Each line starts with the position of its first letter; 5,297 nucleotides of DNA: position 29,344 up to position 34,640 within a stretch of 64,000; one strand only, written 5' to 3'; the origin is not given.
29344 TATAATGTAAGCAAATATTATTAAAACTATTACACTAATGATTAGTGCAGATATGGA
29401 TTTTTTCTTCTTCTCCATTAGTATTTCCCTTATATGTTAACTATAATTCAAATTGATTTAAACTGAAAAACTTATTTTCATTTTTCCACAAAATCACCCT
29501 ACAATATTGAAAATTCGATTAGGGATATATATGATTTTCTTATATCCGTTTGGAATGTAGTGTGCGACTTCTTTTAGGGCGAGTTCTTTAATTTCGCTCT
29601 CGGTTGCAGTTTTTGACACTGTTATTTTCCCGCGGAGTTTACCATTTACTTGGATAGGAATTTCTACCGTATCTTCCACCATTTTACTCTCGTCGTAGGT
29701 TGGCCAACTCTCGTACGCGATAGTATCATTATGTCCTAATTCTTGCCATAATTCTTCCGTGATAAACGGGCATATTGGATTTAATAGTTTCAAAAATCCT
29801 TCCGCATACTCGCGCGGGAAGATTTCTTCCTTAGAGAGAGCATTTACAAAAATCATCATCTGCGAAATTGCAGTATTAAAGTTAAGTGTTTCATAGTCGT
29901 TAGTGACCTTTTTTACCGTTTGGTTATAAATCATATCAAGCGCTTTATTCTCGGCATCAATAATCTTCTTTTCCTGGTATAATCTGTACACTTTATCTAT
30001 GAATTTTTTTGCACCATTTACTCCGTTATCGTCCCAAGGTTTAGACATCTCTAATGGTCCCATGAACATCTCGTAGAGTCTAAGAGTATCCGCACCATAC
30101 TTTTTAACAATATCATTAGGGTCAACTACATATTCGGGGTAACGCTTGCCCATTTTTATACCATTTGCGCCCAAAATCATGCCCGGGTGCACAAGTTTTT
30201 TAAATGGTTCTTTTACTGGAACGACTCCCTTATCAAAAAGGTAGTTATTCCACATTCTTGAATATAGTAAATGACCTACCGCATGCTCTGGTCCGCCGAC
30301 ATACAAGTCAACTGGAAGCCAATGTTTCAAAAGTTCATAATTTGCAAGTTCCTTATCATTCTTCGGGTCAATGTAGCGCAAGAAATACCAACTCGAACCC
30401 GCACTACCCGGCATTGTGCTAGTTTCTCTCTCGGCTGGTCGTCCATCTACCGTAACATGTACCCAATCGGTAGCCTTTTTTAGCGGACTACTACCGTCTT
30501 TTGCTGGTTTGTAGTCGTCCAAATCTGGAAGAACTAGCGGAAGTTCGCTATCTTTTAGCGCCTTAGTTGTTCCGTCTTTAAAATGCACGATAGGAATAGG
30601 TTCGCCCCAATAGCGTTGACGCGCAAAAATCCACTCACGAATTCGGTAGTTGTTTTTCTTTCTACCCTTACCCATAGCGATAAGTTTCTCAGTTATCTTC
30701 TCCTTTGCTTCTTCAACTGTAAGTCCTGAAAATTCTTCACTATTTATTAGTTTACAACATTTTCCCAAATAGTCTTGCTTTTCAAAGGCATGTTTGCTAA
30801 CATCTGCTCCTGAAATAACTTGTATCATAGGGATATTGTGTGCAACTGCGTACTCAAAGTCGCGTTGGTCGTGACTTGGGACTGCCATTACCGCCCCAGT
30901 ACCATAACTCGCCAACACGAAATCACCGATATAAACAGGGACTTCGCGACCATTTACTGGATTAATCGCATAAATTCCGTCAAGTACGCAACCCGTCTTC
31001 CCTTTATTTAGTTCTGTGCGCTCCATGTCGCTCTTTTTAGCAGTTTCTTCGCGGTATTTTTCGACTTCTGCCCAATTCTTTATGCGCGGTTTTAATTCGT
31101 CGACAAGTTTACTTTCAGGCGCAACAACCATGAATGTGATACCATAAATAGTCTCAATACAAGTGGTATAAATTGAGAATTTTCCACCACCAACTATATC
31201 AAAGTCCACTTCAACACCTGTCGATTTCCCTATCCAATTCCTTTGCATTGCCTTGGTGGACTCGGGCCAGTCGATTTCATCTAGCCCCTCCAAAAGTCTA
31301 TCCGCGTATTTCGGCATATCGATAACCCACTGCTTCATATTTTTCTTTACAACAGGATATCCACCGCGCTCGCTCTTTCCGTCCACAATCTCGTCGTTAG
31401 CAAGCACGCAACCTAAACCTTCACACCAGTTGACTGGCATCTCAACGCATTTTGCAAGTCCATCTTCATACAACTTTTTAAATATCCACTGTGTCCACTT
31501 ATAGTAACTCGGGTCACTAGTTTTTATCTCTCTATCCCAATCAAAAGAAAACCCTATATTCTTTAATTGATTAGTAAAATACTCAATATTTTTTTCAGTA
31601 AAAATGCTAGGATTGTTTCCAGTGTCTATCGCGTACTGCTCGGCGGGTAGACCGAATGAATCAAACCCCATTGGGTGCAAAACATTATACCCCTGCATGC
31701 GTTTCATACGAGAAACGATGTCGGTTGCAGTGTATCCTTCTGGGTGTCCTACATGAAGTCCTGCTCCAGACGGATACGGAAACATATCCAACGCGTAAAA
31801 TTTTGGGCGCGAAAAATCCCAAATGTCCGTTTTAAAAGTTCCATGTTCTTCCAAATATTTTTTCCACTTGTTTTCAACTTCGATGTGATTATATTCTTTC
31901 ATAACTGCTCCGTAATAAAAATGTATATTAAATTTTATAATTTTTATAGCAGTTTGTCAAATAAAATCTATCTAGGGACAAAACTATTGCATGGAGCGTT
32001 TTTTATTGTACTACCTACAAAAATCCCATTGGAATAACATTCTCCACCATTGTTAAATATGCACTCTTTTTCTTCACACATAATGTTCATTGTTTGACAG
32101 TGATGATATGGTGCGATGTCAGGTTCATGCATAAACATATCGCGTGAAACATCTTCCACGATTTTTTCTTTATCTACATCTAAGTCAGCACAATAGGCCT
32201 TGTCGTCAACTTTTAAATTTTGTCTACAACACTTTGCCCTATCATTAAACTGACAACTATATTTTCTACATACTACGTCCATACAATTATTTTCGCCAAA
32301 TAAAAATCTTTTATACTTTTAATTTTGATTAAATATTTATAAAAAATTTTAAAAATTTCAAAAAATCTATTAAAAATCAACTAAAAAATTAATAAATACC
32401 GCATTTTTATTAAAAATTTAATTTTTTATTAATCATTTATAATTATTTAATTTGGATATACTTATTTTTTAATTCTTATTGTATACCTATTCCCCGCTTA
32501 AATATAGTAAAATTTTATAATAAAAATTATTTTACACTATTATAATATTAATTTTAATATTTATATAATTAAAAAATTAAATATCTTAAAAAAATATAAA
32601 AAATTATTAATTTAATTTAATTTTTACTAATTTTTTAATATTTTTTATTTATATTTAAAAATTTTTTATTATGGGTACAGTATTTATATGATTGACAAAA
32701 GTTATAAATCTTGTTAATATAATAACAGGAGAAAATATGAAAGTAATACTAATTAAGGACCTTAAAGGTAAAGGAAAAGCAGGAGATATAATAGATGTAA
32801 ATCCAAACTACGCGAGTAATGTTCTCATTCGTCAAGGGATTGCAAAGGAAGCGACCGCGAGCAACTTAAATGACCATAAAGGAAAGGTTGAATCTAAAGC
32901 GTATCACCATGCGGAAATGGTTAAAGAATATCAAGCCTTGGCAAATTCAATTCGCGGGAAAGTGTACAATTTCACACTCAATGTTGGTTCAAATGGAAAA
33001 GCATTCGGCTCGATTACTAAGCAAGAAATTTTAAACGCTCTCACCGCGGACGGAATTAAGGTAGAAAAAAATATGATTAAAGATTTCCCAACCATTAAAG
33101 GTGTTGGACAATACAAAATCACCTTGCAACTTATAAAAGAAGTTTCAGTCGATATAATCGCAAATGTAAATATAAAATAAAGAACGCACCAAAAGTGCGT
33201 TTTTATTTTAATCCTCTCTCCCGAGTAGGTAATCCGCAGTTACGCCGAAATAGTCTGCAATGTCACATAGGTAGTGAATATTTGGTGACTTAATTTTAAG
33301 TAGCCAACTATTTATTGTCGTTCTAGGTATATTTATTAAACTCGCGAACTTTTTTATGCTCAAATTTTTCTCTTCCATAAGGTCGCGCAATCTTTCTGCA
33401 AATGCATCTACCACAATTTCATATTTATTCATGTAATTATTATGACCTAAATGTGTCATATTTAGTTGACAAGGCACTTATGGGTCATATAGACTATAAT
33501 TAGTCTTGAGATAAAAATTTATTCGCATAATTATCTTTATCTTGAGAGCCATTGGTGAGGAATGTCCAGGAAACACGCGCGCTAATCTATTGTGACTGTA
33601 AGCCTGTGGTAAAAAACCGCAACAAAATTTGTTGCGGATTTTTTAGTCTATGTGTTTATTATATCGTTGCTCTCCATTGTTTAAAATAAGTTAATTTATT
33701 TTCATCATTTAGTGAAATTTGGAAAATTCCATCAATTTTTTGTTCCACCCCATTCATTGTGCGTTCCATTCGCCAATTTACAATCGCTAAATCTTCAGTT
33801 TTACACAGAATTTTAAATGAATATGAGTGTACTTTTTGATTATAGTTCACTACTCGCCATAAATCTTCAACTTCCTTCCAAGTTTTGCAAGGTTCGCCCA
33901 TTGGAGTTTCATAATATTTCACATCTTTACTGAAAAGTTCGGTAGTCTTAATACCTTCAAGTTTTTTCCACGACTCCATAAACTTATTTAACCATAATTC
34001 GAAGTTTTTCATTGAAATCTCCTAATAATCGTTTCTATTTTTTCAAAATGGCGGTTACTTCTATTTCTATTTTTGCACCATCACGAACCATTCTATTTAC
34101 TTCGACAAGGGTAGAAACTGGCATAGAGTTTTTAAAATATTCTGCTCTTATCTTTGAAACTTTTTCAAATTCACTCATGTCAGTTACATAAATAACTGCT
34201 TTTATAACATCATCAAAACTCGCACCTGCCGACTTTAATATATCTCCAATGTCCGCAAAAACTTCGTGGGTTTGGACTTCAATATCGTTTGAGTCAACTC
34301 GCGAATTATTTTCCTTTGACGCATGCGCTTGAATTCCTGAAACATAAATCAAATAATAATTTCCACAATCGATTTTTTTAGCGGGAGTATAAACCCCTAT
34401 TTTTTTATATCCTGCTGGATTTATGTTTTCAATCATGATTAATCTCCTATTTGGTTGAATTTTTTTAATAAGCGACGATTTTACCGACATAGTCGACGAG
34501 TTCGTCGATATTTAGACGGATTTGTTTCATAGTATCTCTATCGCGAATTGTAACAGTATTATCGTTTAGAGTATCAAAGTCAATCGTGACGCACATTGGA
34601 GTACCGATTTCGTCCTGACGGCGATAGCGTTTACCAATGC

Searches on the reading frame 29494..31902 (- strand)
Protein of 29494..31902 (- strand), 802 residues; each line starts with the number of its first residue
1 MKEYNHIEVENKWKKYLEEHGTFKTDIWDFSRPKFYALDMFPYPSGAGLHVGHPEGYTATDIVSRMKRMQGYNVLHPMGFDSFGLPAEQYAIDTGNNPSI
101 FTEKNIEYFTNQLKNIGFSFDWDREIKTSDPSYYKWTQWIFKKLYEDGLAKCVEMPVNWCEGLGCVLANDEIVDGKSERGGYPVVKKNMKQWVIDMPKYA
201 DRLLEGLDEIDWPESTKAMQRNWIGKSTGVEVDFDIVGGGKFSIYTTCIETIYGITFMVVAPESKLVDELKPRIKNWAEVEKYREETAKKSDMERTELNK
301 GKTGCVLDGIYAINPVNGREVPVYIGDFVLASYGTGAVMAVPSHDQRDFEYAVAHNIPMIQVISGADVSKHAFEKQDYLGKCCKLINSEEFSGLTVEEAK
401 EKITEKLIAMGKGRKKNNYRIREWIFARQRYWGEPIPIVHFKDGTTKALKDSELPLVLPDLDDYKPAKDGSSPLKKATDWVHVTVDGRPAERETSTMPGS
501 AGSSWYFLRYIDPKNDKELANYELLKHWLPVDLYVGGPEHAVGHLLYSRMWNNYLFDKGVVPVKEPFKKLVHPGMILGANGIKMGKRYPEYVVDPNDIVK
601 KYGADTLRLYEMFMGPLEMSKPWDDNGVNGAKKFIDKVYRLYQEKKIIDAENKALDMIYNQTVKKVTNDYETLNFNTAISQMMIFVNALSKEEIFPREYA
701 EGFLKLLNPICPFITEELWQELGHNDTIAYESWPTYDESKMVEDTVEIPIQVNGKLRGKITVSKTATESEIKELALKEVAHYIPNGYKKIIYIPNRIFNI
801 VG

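Call 84: search_protein_families(library=pfam, proteins=[window:29494-31902:-], max_evalue=0.00001)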
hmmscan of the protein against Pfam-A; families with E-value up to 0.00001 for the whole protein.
window:29494-31902:- (802 aa): 4 families
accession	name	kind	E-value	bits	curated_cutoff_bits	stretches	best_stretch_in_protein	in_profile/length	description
PF13603.12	tRNA-synt_1_2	-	6.7e-58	195.7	25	1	221-407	1-184/185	Leucyl-tRNA synthetase, editing domain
PF00133.28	tRNA-synt_1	-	4.9e-37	128.1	22.7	2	17-226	6-227/414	tRNA synthetases class I (I, L, M and V)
PF08264.19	Anticodon_1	-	3.7e-24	85.7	25.1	1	659-769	8-145/148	Anticodon-binding domain of tRNA ligase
PF09334.17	tRNA-synt_1g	-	2.8e-19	69.6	20.1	1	41-168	7-131/391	tRNA synthetases class I (M)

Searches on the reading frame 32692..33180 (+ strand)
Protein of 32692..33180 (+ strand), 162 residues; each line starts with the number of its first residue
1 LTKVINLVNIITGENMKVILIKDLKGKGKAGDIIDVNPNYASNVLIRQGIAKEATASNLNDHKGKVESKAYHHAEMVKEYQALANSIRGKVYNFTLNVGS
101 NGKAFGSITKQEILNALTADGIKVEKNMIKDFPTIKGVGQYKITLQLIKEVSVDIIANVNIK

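Call 84: search_protein_families(library=pfam, proteins=[window:32692-33180:+], max_evalue=0.00001)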
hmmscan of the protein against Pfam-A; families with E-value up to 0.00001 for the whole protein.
window:32692-33180:+ (162 aa): 2 families
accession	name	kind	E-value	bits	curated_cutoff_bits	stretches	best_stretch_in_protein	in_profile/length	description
PF01281.25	Ribosomal_L9_N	-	1.2e-18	66.8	20.7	1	16-61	1-46/47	Ribosomal protein L9, N-terminal domain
PF03948.19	Ribosomal_L9_C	-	7.2e-17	62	23.2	1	79-159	2-84/86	Ribosomal protein L9, C-terminal domain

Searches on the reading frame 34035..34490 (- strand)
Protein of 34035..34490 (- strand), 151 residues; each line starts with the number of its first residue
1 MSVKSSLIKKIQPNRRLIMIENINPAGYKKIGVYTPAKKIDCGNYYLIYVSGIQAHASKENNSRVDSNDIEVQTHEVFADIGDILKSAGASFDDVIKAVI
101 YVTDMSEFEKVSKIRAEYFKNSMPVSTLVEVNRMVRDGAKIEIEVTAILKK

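Call 84: search_protein_families(library=pfam, proteins=[window:34035-34490:-], max_evalue=0.00001)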
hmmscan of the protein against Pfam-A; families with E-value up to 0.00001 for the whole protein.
window:34035-34490:- (151 aa): 1 family
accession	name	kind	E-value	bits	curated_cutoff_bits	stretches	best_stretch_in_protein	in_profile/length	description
PF01042.26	Ribonuc_L-PSP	-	7.2e-25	87.8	27.3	1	47-148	20-120/121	Endoribonuclease L-PSP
